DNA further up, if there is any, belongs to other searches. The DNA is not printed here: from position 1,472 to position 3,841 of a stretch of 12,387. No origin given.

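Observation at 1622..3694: Single-polypeptide fusion of a complete E. coli-type P-protein (CM-PDT-ACT) to a class I-beta DAHP synthase barrel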

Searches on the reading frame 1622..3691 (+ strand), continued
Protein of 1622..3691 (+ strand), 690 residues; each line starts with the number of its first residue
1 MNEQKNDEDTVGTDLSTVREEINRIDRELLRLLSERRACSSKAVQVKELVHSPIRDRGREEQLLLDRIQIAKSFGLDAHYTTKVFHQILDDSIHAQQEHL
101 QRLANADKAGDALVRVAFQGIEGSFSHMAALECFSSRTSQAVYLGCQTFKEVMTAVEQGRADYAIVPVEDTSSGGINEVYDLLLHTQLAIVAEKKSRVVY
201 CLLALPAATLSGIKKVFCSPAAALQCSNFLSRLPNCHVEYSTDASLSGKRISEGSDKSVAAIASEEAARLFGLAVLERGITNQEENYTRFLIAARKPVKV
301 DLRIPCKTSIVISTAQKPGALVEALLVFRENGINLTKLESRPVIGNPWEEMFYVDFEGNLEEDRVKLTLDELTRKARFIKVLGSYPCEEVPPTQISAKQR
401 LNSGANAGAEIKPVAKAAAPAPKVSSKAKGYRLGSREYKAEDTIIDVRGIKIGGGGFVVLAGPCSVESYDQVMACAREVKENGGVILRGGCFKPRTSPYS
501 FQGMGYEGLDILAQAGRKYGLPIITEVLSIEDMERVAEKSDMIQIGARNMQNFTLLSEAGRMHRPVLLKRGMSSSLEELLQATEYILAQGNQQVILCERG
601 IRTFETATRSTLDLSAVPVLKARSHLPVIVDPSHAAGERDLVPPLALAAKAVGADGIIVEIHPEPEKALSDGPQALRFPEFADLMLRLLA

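Call 27: search_protein_families(library=pfam, proteins=[L006:9005-12031:+, L008:9941-12208:+, L010:9884-11755:+, L011:9950-11698:+, L030:345-2336:+, L050:6846-9026:+, L056:2190-4124:+, L058:9803-11740:+, P0120, L001:9920-12043:+], max_evalue=0.0001)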
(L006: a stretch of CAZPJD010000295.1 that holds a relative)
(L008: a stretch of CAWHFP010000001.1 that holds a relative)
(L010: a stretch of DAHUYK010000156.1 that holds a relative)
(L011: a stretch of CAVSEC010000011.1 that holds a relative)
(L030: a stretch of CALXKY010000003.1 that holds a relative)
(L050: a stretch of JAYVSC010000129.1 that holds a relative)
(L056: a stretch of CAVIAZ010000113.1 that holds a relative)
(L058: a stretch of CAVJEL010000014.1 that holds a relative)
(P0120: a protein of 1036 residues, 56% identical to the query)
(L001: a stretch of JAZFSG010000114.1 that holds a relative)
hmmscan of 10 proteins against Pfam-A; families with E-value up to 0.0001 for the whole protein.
L006:9005-12031:+ (1009 aa): 4 families
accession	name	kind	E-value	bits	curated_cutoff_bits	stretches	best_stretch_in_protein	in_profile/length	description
PF00793.26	DAHP_synth_1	-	3.2e-78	262.8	25.5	1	758-1004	5-265/270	DAHP synthetase I family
PF00800.23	PDT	-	1.8e-52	178.3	25.2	1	435-615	1-179/181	Prephenate dehydratase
PF01817.26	CM_2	-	3.5e-17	62.8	27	1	338-417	1-79/80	Chorismate mutase type II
PF03102.20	NeuB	-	7.3e-06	26.1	22.1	1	816-1008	53-237/241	NeuB family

L008:9941-12208:+ (756 aa): 4 families
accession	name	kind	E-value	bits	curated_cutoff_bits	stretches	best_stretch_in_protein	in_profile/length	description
PF00793.26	DAHP_synth_1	-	5.2e-79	265.4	25.5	1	457-693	9-258/270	DAHP synthetase I family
PF00800.23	PDT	-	6.5e-46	156.8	25.2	1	126-306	1-179/181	Prephenate dehydratase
PF01817.26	CM_2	-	1.6e-18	67.1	27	1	33-112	1-79/80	Chorismate mutase type II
PF03102.20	NeuB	-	5.7e-07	29.7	22.1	1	513-698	54-231/241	NeuB family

L010:9884-11755:+ (624 aa): 3 families
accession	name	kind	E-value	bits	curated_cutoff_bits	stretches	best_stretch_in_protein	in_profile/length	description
PF00793.26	DAHP_synth_1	-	1.2e-78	264.2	25.5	1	371-606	9-257/270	DAHP synthetase I family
PF00800.23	PDT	-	1.4e-35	123.2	25.2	1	39-218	2-179/181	Prephenate dehydratase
PF03102.20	NeuB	-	9.8e-08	32.2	22.1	1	426-611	53-230/241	NeuB family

L011:9950-11698:+ (583 aa): 5 families
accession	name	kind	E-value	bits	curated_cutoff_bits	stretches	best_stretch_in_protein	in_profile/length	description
PF00793.26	DAHP_synth_1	-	2.1e-78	263.4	25.5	1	340-572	13-258/270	DAHP synthetase I family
PF00800.23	PDT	-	1.4e-56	191.6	25.2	1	21-202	1-179/181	Prephenate dehydratase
PF01842.31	ACT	-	4.3e-12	46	27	1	216-280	2-65/66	ACT domain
PF03102.20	NeuB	-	1.2e-06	28.6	22.1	1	395-579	57-233/241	NeuB family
PF22629.2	ACT_AHAS_ss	-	6.9e-05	23.4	27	0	219-282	3-62/67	AHAS small subunit-like ACT domain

L030:345-2336:+ (664 aa): 5 families
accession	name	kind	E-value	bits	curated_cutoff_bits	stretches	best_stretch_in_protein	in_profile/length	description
PF00793.26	DAHP_synth_1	-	3.3e-79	266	25.5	1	112-346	9-256/270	DAHP synthetase I family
PF00800.23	PDT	-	5.7e-60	202.6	25.2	1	390-570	1-180/181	Prephenate dehydratase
PF18152.6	DAHP_snth_FXD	-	1.3e-12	47.8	27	1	27-92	1-67/67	DAHP synthase ferredoxin-like domain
PF03102.20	NeuB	-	3.8e-11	43.4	22.1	1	167-360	53-238/241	NeuB family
PF01842.31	ACT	-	6.8e-08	32.6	27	1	586-638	3-54/66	ACT domain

L050:6846-9026:+ (727 aa): 4 families
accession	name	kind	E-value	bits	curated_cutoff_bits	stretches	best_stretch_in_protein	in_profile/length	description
PF00793.26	DAHP_synth_1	-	7.4e-83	278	25.5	1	163-400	9-262/270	DAHP synthetase I family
PF00800.23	PDT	-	4.6e-56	189.9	25.2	1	445-622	2-179/181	Prephenate dehydratase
PF18152.6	DAHP_snth_FXD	-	4.2e-10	39.7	27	1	78-143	1-67/67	DAHP synthase ferredoxin-like domain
PF03102.20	NeuB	-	5.6e-10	39.5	22.1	1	218-411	53-238/241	NeuB family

L056:2190-4124:+ (645 aa): 5 families
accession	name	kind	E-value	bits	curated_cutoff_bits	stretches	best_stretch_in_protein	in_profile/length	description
PF00793.26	DAHP_synth_1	-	7.3e-77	258.3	25.5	1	92-328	9-261/270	DAHP synthetase I family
PF00800.23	PDT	-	5.3e-57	193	25.2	1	371-551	1-180/181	Prephenate dehydratase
PF18152.6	DAHP_snth_FXD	-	5.1e-14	52.3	27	1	7-72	1-67/67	DAHP synthase ferredoxin-like domain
PF03102.20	NeuB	-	5.2e-10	39.6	22.1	1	147-340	53-238/241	NeuB family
PF01842.31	ACT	-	6.3e-06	26.3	27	1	568-614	4-49/66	ACT domain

L058:9803-11740:+ (646 aa): 4 families
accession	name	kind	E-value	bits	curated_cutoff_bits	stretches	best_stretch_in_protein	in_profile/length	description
PF00793.26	DAHP_synth_1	-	1e-77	261.2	25.5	1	93-329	9-261/270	DAHP synthetase I family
PF00800.23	PDT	-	7.2e-58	195.8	25.2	1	372-552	1-180/181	Prephenate dehydratase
PF18152.6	DAHP_snth_FXD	-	5e-14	52.3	27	1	8-73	1-67/67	DAHP synthase ferredoxin-like domain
PF03102.20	NeuB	-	4e-11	43.3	22.1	1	148-341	53-238/241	NeuB family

P0120 (1036 aa): 4 families
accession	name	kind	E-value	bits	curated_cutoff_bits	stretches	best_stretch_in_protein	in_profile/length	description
PF00793.26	DAHP_synth_1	-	1e-79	267.7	25.5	1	784-1028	3-264/270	DAHP synthetase I family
PF00800.23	PDT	-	5.4e-56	189.7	25.2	1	455-636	1-180/181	Prephenate dehydratase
PF01063.24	Aminotran_4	-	3.7e-37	128.8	28.5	1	39-280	1-222/223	Amino-transferase class IV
PF01817.26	CM_2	-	4.1e-21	75.4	27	1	359-438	1-80/80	Chorismate mutase type II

L001:9920-12043:+ (708 aa): 5 families
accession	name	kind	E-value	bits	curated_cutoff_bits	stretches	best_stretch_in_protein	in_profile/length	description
PF00793.26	DAHP_synth_1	-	1.7e-78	263.7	25.5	1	462-703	3-261/270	DAHP synthetase I family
PF00800.23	PDT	-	1.4e-55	188.3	25.2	1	138-316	2-178/181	Prephenate dehydratase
PF01817.26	CM_2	-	7.3e-17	61.8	27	1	42-121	1-80/80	Chorismate mutase type II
PF03102.20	NeuB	-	1.5e-07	31.5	22.1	1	522-703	53-226/241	NeuB family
PF01842.31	ACT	-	1.8e-06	28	27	1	329-393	1-64/66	ACT domain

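Call 34: search_solved_structures(query=window:1622-3691:+, max_evalue=1e-10)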
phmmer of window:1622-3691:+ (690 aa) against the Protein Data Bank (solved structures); distinct sequences matched with E-value up to 1e-10: 58.
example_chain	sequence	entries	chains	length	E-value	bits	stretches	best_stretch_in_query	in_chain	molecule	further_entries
4grs_A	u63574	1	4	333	1.9e-100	340.1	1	428-688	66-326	Phospho-2-dehydro-3-deoxyheptonate aldolase, 2-dehydro-3-deoxyphosphoheptonate aldolase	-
1rzm_A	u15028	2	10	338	3.7e-98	332.6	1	428-686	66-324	Phospho-2-dehydro-3-deoxyheptonate aldolase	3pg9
1vr6_A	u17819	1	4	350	4.1e-98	332.5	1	428-686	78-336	Phospho-2-dehydro-3-deoxyheptonate aldolase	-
3pg8_A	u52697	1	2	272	5.2e-97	328.8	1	431-686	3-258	Phospho-2-dehydro-3-deoxyheptonate aldolase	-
1vs1_A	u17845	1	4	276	2.3e-96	326.7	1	429-686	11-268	3-deoxy-7-phosphoheptulonate synthase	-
4c1k_A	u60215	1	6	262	5.8e-95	322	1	435-688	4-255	2-DEHYDRO-3-DEOXYPHOSPHOHEPTONATE ALDOLASE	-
4c1l_A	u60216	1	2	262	4e-94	319.3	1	435-688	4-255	2-dehydro-3-deoxyphosphoheptonate aldolase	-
1zco_A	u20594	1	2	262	8.5e-94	318.2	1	435-688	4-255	2-dehydro-3-deoxyphosphoheptonate aldolase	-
3nvt_A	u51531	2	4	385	2e-92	313.7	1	433-689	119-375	3-deoxy-D-arabino-heptulosonate 7-phosphate synthase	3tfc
5j6f_A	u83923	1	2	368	5.5e-88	299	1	432-686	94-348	3-deoxy-D-arabino-heptulosonate 7-phosphate synthase, chorismate mutase-isozyme 3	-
2qmx_A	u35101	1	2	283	1.5e-50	175.4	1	116-386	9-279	Prephenate dehydratase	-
7alz_A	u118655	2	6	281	1e-35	126.4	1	116-388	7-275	Prephenate dehydratase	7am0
6vh5_A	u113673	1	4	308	1e-35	126.3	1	113-397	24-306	Prephenate dehydratase:Amino acid-binding ACT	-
4lub_A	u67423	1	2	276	1.3e-31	112.8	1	114-386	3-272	Putative prephenate dehydratase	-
3mwb_A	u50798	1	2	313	1.1e-26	96.4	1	114-400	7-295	Prephenate dehydratase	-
1ecm_A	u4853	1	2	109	2.3e-15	59.1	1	15-116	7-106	ENDO-OXABICYCLIC TRANSITION STATE ANALOGUE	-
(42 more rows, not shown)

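Call 37: find_encoding_contigs(protein=P0057, flank=10000, max_places=2)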
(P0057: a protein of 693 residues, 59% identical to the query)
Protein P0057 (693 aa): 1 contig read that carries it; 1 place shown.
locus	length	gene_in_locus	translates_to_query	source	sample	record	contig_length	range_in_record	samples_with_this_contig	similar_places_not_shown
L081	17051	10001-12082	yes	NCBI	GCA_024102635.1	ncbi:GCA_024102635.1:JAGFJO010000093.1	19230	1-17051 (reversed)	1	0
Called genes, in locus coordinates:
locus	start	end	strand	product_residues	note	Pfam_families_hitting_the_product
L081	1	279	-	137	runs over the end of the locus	-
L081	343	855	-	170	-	PF04239:DUF421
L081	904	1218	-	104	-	-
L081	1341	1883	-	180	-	PF13453:Zn_ribbon_TFIIB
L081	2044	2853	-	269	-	-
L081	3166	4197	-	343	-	PF02322:Cyt_bd_oxida_II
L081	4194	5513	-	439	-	PF01654:Cyt_bd_oxida_I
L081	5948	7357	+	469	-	PF00330:Aconitase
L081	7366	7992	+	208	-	PF00694:Aconitase_C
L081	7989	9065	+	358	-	PF00180:Iso_dh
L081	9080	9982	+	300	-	PF01063:Aminotran_4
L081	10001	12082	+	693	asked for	PF01817:CM_2, PF00800:PDT, PF01842:ACT (weak), PF00793:DAHP_synth_1, PF03102:NeuB (weak)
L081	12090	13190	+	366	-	PF13685:Fe-ADH_2, PF01761:DHQ_synthase, PF24621:DHQS_C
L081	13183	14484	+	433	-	PF00275:EPSP_synthase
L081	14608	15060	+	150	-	-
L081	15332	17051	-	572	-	PF00009:GTP_EFTU, PF01926:MMR_HSR1 (weak), PF03144:GTP_EFTU_D2, PF22042:EF-G_D2, PF00679:EFG_C, PF21018:BipA_C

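Call 38: find_encoding_contigs(protein=P0017, flank=10000, max_places=2)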
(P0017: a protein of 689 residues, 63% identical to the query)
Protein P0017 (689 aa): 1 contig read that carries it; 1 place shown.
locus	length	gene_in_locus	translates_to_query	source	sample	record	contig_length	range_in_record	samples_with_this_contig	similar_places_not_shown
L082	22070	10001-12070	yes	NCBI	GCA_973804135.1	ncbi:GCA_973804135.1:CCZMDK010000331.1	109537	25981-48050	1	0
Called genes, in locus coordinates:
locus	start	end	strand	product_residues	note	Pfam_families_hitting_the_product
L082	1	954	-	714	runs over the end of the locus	PF07715:Plug, PF00593:TonB_dep_Rec_b-barrel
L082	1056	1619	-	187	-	PF06175:MiaE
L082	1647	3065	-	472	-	PF01425:Amidase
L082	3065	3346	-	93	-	-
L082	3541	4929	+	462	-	PF02113:Peptidase_S13, PF13354:Beta-lactamase2 (faint)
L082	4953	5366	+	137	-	-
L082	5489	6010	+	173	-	PF00583:Acetyltransf_1, PF13508:Acetyltransf_7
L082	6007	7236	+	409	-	PF00266:Aminotran_5, PF01053:Cys_Met_Meta_PP (weak)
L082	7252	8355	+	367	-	PF00676:E1_dh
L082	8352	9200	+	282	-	PF00085:Thioredoxin, PF13098:Thioredoxin_2, PF13899:Thioredoxin_7 (weak), PF07719:TPR_2 (faint), PF14559:TPR_19, PF14561:TPR_20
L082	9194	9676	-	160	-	-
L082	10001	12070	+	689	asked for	PF01817:CM_2, PF00800:PDT, PF00793:DAHP_synth_1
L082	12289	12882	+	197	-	-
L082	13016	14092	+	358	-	PF03734:YkuD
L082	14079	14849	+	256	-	PF03734:YkuD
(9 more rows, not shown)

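Call 39: search_protein_representatives(protein=window:1622-3691:+)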
Query: 690 residues. Proteins with E-value up to 0.001 (for the whole library): 24262; up to 1e-10: 13646; up to 1e-30: 3833. The best 150 are listed.
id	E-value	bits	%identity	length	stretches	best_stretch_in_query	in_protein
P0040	7.7e-275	929.5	62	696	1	1-688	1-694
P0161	2.9e-220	749.2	53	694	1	5-686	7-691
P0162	1.7e-206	703.7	51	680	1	14-687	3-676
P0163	5.3e-197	672.4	49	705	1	15-685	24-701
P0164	2.0e-194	663.9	47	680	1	14-686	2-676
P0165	3.0e-186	636.9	50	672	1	15-688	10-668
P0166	5.2e-186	636.1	53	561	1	2-558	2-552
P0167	3.2e-183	626.9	46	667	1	14-688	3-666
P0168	1.9e-182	624.3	45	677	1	15-686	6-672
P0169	5.9e-181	619.4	48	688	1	13-688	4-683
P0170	1.7e-178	611.3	47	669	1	15-688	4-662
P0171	1.5e-173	594.9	68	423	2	448-688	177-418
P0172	6.0e-170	583.0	45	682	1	15-685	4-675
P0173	9.8e-166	569.1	44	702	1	13-686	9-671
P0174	2.3e-164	564.6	45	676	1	16-688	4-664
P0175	1.2e-159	549.0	41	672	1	13-688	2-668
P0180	3.5e-147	507.8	40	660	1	15-689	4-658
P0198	1.8e-128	446.0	35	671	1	10-671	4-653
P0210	1.6e-121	423.0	36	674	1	14-663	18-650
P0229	4.7e-106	372.0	34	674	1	13-669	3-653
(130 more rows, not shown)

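Call 42: list_cluster_members(proteins=[P0162, P0164, P0168, P0175, P0180, P0198, P0210, P0229, P0161, P0170])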
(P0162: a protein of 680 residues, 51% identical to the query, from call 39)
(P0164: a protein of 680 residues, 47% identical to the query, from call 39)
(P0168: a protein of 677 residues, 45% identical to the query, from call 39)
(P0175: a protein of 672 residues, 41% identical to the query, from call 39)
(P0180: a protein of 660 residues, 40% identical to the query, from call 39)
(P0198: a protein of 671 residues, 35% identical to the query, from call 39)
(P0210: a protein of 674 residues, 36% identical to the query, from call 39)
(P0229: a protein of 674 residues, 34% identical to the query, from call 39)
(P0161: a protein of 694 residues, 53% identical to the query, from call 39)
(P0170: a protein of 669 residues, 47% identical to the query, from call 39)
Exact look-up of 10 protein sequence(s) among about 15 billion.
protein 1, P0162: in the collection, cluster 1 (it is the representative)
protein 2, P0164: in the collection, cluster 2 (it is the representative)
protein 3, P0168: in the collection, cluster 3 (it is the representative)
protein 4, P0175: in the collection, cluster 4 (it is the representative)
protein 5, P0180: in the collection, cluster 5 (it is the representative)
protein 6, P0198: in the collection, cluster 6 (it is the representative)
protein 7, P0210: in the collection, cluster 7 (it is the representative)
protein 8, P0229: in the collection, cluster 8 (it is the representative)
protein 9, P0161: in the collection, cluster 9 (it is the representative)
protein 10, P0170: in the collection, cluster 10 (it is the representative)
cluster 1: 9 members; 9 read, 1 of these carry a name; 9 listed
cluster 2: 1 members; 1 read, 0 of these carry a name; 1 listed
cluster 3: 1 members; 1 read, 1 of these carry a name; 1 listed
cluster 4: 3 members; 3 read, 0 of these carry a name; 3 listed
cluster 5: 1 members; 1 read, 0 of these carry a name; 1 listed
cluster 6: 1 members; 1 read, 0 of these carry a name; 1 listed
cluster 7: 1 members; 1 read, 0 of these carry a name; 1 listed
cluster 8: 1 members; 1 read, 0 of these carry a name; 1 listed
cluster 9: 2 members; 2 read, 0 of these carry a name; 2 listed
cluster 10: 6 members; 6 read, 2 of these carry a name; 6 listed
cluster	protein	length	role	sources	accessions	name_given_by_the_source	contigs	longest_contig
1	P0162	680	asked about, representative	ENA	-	-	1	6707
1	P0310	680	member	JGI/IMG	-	chorismate mutase/prephenate dehydratase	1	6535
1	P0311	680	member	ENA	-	-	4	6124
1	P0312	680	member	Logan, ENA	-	-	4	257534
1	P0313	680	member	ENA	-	-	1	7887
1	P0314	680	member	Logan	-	-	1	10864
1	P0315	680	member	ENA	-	-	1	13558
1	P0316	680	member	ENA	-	-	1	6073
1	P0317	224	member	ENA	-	-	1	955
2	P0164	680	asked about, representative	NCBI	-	-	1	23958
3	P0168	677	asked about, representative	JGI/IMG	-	chorismate mutase/prephenate dehydratase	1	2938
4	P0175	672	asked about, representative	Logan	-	-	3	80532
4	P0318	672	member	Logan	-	-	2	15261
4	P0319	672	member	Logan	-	-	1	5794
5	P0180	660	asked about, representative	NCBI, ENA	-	-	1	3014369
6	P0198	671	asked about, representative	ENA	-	-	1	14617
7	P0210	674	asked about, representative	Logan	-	-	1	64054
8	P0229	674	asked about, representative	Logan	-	-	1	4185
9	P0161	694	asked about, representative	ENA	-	-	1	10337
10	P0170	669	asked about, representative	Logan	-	-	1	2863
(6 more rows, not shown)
